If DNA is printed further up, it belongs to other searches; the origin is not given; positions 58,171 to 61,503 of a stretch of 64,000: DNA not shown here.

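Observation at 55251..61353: Tandem DUF1156 methyltransferase paralogues with mosaic conservation: homogenised ends, diversified core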

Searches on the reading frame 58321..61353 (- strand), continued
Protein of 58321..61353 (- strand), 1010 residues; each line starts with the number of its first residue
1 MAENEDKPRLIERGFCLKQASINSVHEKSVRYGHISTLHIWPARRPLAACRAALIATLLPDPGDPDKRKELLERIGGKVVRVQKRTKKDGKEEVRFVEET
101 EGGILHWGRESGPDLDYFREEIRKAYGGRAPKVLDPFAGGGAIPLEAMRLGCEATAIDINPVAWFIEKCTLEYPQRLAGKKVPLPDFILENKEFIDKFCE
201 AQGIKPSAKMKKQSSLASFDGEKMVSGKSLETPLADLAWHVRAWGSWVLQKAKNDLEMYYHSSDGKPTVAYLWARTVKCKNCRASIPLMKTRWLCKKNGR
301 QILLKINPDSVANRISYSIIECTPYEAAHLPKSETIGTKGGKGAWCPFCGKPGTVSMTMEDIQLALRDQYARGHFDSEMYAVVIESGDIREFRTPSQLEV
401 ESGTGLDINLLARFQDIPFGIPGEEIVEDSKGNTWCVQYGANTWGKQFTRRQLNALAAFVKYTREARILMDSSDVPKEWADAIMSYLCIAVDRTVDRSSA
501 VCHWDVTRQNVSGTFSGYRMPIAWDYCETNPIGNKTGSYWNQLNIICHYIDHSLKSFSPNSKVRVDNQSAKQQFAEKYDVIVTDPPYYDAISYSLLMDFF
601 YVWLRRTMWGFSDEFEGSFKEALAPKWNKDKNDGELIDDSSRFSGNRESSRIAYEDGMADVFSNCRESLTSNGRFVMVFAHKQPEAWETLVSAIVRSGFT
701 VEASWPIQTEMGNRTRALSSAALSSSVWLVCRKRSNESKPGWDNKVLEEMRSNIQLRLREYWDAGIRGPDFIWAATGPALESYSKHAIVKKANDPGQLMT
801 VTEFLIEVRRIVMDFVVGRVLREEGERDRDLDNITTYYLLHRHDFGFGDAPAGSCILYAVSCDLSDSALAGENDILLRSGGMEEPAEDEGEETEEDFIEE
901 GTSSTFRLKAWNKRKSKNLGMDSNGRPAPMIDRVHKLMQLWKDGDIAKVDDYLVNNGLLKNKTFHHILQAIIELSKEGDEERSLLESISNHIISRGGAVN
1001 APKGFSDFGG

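Call 28: search_dna_similar(query=window:58321-61353:-, collection=plasmids, mode=protein, max_rows=40, max_evalue=1e-20)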
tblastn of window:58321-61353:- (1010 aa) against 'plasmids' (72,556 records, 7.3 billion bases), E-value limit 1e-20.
Records with a match: 120; places in all: 127; records where one place covers at least 80% of the query: 48.
Best place of each record, by identity: <60% 120.
By first word of the organism name: Rhodococcus 20; Thermus 16; Leptolyngbya 6; Nostoc 4; Planktothrix 4; Haloarcula 4; Halobacterium 4; Picosynechococcus 3; Haloplanus 3; Aminobacter 3; and 42 more.
By predicted mobility (MOB-suite, as given by PLSDB): non-mobilizable 82; mobilizable 24; conjugative 14.
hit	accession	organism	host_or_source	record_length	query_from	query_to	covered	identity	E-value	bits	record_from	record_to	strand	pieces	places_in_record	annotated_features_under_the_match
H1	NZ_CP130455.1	Candidatus Fervidibacter sacchari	hot spring sediment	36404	11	985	97%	31.3%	5e-99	351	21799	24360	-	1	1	DUF1156 domain-containing protein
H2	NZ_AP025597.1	Thermus thermophilus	-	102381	9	877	86%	31.3%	3e-91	328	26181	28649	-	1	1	DUF1156 domain-containing protein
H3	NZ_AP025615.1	Thermus thermophilus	-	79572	9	877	86%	31.3%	6e-88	318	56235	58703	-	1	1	DUF1156 domain-containing protein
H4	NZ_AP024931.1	Thermus thermophilus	-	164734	9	877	86%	30.8%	8e-87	315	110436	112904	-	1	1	DUF1156 domain-containing protein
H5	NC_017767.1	Thermus thermophilus HB8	-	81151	9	877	86%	30.8%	1e-85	311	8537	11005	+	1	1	DUF1156 domain-containing protein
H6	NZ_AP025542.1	Thermus thermophilus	-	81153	9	877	86%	30.8%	1e-85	311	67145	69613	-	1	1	DUF1156 domain-containing protein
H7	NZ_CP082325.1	Thermus thermophilus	cell culture,cheese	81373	9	877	86%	30.8%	1e-85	311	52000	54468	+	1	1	DUF1156 domain-containing protein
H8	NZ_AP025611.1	Thermus thermophilus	-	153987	9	877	86%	30.6%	7e-88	318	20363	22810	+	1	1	DUF1156 domain-containing protein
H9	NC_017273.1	Thermus thermophilus SG0.5JP17-16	-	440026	9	877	86%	30.4%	1e-83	305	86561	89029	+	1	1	DUF1156 domain-containing protein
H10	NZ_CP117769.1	Nostoc sp. UHCC 0926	whole organism,lichen surface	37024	9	846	83%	31.5%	1e-90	326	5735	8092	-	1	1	DUF1156 domain-containing protein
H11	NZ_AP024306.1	Thermus thermophilus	-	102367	9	877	86%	30.2%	4e-84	306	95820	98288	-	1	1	DUF1156 domain-containing protein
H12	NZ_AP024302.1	Thermus thermophilus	-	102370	9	877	86%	30.2%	4e-84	306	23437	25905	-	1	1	DUF1156 domain-containing protein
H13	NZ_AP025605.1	Thermus thermophilus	-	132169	9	877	86%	30.1%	2e-84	307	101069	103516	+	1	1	DUF1156 domain-containing protein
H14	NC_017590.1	Thermus thermophilus JL-18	-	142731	9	877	86%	30.1%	6e-84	306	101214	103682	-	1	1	DUF1156 domain-containing protein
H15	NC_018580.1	Gordonia sp. KTR9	-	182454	7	850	84%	30.9%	5e-86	312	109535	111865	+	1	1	DUF1156 domain-containing protein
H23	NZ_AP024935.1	Thermus thermophilus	-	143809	9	877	86%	29.3%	4e-79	291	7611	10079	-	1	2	DUF1156 domain-containing protein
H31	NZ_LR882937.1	Planktothrix agardhii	-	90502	21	852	82%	29.0%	7e-68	257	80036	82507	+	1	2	DUF1156 domain-containing protein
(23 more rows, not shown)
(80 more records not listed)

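Call 32: find_related_loci(query=A1, collection=metagenome_contigs, flank=10000)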
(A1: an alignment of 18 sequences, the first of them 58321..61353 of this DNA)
Query A1 (1010 aa) in metagenome_contigs; peptide patterns used: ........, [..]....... (x = any residue, [..] = any of these).
600 stretches matched a pattern (row limit reached: there are more); 579 encode a relative of the query (tblastn E <= 1e-3); the best 80 are kept; 80 distinct loci.
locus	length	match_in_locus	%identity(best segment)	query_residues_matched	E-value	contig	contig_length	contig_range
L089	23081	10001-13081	55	5-1003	0e+0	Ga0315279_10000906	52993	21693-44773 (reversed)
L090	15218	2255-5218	56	4-996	0e+0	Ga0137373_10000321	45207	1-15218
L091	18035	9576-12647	54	1-1004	0e+0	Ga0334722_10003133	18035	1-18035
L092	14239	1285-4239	56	9-996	0e+0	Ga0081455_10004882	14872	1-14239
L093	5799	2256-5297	54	6-992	0e+0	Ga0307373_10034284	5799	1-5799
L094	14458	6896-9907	55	2-1008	0e+0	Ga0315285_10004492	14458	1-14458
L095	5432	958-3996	54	4-1007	0e+0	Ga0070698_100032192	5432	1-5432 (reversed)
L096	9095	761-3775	54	4-1009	0e+0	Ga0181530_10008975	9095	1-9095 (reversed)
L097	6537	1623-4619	55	9-996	0e+0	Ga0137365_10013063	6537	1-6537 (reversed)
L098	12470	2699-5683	55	6-999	0e+0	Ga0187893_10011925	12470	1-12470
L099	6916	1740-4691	54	25-1009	0e+0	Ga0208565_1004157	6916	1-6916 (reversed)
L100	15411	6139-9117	54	9-996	0e+0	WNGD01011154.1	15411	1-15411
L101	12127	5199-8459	50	6-1000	0e+0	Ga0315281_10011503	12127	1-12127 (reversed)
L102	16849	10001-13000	52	4-997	0e+0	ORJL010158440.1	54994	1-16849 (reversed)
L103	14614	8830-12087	50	6-997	0e+0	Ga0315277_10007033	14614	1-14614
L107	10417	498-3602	52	6-1010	0e+0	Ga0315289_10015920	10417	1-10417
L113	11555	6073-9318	50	6-1010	0e+0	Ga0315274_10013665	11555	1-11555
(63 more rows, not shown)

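Call 33: search_solved_structures(query=window:58321-61353:-, max_evalue=0.01)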
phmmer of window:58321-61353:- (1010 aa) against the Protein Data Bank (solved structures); distinct sequences matched with E-value up to 0.01: 1.
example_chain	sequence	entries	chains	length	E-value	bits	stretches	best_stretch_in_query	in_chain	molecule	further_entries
1ws6_A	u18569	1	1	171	0.005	17.9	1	125-206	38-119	methyltransferase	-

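Call 40: find_encoding_contigs(protein=P0123, flank=10000, max_places=4)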
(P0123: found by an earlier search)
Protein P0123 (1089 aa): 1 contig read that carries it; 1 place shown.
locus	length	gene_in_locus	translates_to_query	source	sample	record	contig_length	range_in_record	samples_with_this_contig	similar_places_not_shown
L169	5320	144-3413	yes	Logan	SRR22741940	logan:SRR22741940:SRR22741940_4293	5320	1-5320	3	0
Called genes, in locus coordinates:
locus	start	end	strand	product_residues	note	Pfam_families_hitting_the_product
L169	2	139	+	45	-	?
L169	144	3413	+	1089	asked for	PF04465:DUF499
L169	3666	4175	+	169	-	-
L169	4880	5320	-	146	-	?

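Call 47: predict_structure(alignment_id=A1)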
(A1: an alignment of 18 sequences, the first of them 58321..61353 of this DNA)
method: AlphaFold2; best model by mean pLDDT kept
length: 1010 residues; sequences in the alignment: 18
mean_pLDDT: 65.4   pTM: 0.54
mean pLDDT of the five models: 65.4, 64.3, 64.0, 59.4, 54.5
residues with pLDDT >= 90: 41; 70-90: 480; 50-70: 258; < 50: 231
segments of 3 or more residues with pLDDT < 50: 1-7, 16-47, 106-111, 129-136, 138-160, 206-230, 323-339, 430-433, 501-521, 556-567, 588-592, 622-627, 707-725, 823-829, 881-902, 999-1010
pLDDT, mean of each block of 10 residues (from residue 1): 45 43 25 27 41 64 78 69 60 55 51 67 63 40 27 29 61 69 87 83 56 31 32 85 93 84 72 82 77 56 69 71 45 41 72 71 85 80 72 81 63 86 72 65 82 89 92 86 90 77 39 38 67 76 78 52 46 73 52 60 85 69 48 55 62 77 86 75 68 88 59 27 50 85 84 74 56 75 86 80 78 71 47 81 72 64 72 73 32 32 67 63 65 85 81 80 79 76 84 66 32
secondary structure, 60 per line:
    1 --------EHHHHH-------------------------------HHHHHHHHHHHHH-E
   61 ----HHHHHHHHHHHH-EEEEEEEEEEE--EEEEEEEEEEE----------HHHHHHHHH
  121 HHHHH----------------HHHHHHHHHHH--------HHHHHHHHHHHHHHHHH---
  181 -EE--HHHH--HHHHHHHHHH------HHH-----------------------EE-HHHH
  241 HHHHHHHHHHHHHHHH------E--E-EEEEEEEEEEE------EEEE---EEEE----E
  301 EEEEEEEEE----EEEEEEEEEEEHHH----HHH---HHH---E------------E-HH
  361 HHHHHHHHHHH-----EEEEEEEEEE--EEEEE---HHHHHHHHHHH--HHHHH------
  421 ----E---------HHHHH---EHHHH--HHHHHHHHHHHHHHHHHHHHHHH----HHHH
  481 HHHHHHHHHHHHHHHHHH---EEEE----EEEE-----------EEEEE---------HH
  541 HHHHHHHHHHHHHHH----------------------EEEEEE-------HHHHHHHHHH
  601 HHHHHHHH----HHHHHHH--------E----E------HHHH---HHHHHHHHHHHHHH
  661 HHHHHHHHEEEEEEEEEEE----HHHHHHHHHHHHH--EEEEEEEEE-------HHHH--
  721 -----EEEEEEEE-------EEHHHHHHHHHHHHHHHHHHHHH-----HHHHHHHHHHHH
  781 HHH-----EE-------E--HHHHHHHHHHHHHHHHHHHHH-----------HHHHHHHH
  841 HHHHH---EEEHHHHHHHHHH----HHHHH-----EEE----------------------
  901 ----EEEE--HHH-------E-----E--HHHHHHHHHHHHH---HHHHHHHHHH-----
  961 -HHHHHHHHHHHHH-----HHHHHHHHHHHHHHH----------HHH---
elements in order (helices of 4 or more, strands of 3 or more residues): H10-14 H46-58 H65-76 E78-88 E91-101 H112-125 H142-152 H161-177 H186-189 H192-201 H237-256 E268-278 E285-288 E292-295 E300-309 E314-324 H359-371 E377-386 E389-393 H397-407 H410-414 H435-439 H444-447 H450-472 H477-498 E502-505 E510-513 E525-529 H539-555 E578-583 H591-608 H613-619 H640-643 H647-668 E669-679 H684-696 E699-707 H715-718 E726-733 H743-763 H769-783 H801-821 H833-845 E849-851 H852-861 H866-870 E876-878 E905-908 H930-942 H946-955 H962-974 H980-994

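Call 48: get_annotated_region(hit=H31, flank=9000)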
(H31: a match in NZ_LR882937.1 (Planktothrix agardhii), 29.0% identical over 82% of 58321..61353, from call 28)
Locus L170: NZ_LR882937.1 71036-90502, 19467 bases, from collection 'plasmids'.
description: Planktothrix agardhii strain NIVA-CYA126/8 plasmid p3
organism: Planktothrix agardhii (NCBI taxid 1160)
taxonomy: Bacteria; Cyanobacteriota; Cyanophyceae; Oscillatoriales; Microcoleaceae; Planktothrix; Planktothrix agardhii
host: -; source: -; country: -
typing (MOB-suite, as given by PLSDB): non-mobilizable
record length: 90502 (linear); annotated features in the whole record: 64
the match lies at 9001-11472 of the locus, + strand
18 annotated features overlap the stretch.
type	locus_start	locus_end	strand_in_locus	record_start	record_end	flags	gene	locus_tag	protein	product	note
CDS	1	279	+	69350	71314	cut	-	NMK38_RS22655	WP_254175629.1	HsdR family type I site-specific deoxyribonuclease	GO:0009307 - DNA restriction-modification system [Evidence IEA]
CDS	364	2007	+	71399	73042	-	-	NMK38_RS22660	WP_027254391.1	IS1634 family transposase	-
CDS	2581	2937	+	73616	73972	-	-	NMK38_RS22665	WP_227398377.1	hypothetical protein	-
CDS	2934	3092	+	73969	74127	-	-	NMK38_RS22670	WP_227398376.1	hypothetical protein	-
CDS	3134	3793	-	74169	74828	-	-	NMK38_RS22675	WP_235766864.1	site-specific integrase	GO:0015074 - DNA integration [Evidence IEA]; GO:0006310 - DNA recombination [Evidence IEA]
CDS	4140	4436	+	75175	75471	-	-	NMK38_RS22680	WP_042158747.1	HNH endonuclease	-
CDS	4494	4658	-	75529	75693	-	-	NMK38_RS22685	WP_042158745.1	ssl1498 family light-harvesting-like protein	-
CDS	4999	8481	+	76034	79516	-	-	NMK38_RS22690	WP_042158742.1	helicase-related protein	-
CDS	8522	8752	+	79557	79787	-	-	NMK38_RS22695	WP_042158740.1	hypothetical protein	-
CDS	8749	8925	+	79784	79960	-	-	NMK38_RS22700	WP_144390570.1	type II toxin-antitoxin system VapC family toxin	-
CDS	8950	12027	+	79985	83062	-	-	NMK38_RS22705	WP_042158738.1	DUF1156 domain-containing protein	-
CDS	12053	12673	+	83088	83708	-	-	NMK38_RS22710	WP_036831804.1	type I restriction endonuclease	GO:0006304 - DNA modification [Evidence IEA]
CDS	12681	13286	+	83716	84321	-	-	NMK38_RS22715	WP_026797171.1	Uma2 family endonuclease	-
CDS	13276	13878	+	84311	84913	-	-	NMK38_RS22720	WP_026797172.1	hypothetical protein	-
CDS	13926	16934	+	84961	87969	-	-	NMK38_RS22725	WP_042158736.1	DUF499 domain-containing protein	-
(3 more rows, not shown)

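Call 49: get_annotated_region(hit=H23, flank=9000)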
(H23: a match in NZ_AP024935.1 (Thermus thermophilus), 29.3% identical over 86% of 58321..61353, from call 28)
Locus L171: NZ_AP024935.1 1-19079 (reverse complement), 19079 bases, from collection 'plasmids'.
description: Thermus thermophilus strain AA3-7 plasmid pAA3-7c, complete sequence
organism: Thermus thermophilus (NCBI taxid 274)
taxonomy: Bacteria; Deinococcota; Deinococci; Thermales; Thermaceae; Thermus; Thermus thermophilus
host: -; source: -; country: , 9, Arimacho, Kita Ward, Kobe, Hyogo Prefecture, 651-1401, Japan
typing (MOB-suite, as given by PLSDB): non-mobilizable; mating-pair formation MPF_T
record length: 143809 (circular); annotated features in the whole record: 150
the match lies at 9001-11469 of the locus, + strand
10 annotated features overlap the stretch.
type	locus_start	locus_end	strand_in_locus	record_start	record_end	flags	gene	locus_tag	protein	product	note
CDS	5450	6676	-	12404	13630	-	-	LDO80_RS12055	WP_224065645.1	hypothetical protein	-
CDS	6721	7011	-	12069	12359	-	-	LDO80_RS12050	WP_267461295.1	C-terminal helicase domain-containing protein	-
CDS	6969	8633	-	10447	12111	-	-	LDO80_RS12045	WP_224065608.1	SNF2-related protein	-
CDS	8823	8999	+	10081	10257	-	-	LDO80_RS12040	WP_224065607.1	hypothetical protein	-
CDS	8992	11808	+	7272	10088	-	-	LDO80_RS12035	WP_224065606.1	DUF1156 domain-containing protein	-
CDS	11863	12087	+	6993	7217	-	-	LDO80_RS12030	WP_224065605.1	type II toxin-antitoxin system HicB family antitoxin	-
CDS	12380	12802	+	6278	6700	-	-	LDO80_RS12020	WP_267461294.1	helix-turn-helix transcriptional regulator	-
CDS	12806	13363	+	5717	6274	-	-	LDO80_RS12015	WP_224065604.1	helix-turn-helix domain-containing protein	-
CDS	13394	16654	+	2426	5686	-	-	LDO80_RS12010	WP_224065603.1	Swt1 family HEPN domain-containing protein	-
CDS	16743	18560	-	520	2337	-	-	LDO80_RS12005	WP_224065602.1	phospholipase D-like domain-containing protein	-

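Call 53: find_encoding_contigs(protein=window:58321-61353:-, flank=10000, max_places=4)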
Protein window:58321-61353:- (1010 aa): no gene with exactly this product is on record in the collection.

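Call 78: predict_structure(alignment_id=A2)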
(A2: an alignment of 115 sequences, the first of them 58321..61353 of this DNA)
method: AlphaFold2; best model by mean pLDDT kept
length: 1010 residues; sequences in the alignment: 115
mean_pLDDT: 74.9   pTM: 0.70
mean pLDDT of the five models: 74.9, 73.7, 72.4, 71.2, 69.2
residues with pLDDT >= 90: 183; 70-90: 527; 50-70: 175; < 50: 125
segments of 3 or more residues with pLDDT < 50: 1-5, 25-47, 132-134, 139-159, 209-229, 588-590, 709-724, 882-901, 1001-1010
pLDDT, mean of each block of 10 residues (from residue 1): 55 70 45 32 44 72 84 84 72 75 66 75 71 48 37 39 69 79 91 89 67 40 42 89 96 89 75 92 91 76 86 81 81 84 90 88 90 84 80 87 70 92 79 71 90 93 95 92 93 88 77 66 86 83 84 65 54 75 57 71 90 81 66 68 78 80 87 75 70 85 65 39 57 83 82 77 66 72 82 82 80 77 60 89 83 72 82 82 37 39 74 84 85 93 89 89 87 86 91 72 42
secondary structure, 60 per line:
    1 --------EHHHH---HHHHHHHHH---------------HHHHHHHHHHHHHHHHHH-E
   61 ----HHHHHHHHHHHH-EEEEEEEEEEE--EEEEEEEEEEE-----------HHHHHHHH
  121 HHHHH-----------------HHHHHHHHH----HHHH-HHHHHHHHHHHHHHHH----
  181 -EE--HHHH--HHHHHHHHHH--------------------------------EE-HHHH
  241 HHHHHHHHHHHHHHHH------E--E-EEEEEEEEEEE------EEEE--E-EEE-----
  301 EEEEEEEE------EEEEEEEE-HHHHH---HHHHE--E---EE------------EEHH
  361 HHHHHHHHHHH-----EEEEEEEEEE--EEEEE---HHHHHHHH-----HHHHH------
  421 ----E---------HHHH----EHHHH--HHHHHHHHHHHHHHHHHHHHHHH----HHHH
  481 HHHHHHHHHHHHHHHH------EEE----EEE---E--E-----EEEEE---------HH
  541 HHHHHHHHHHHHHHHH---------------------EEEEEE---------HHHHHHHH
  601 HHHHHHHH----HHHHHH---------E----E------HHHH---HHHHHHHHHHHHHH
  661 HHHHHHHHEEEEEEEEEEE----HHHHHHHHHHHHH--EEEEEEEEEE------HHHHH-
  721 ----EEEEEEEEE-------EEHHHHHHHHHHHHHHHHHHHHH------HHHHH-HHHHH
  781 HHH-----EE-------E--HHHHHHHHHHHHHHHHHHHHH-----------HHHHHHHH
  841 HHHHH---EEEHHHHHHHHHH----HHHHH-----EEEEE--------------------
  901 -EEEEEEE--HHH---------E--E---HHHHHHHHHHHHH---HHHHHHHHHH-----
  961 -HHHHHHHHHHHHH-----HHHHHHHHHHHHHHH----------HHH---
elements in order (helices of 4 or more, strands of 3 or more residues): H10-13 H17-25 H41-58 H65-76 E78-88 E91-101 H113-125 H143-151 H156-159 H161-176 H186-189 H192-201 H237-256 E268-278 E285-288 E293-295 E301-308 E315-322 H324-328 H332-335 H359-371 E377-386 E389-393 H397-404 H410-414 H435-438 H444-447 H450-472 H477-496 E503-505 E510-512 E525-529 H539-556 E578-583 H593-608 H613-618 H640-643 H647-668 E669-679 H684-696 E699-708 H715-719 E725-733 H743-763 H770-774 H776-783 H801-821 H833-845 E849-851 H852-861 H866-870 E876-880 E902-908 H930-942 H946-955 H962-974 H980-994
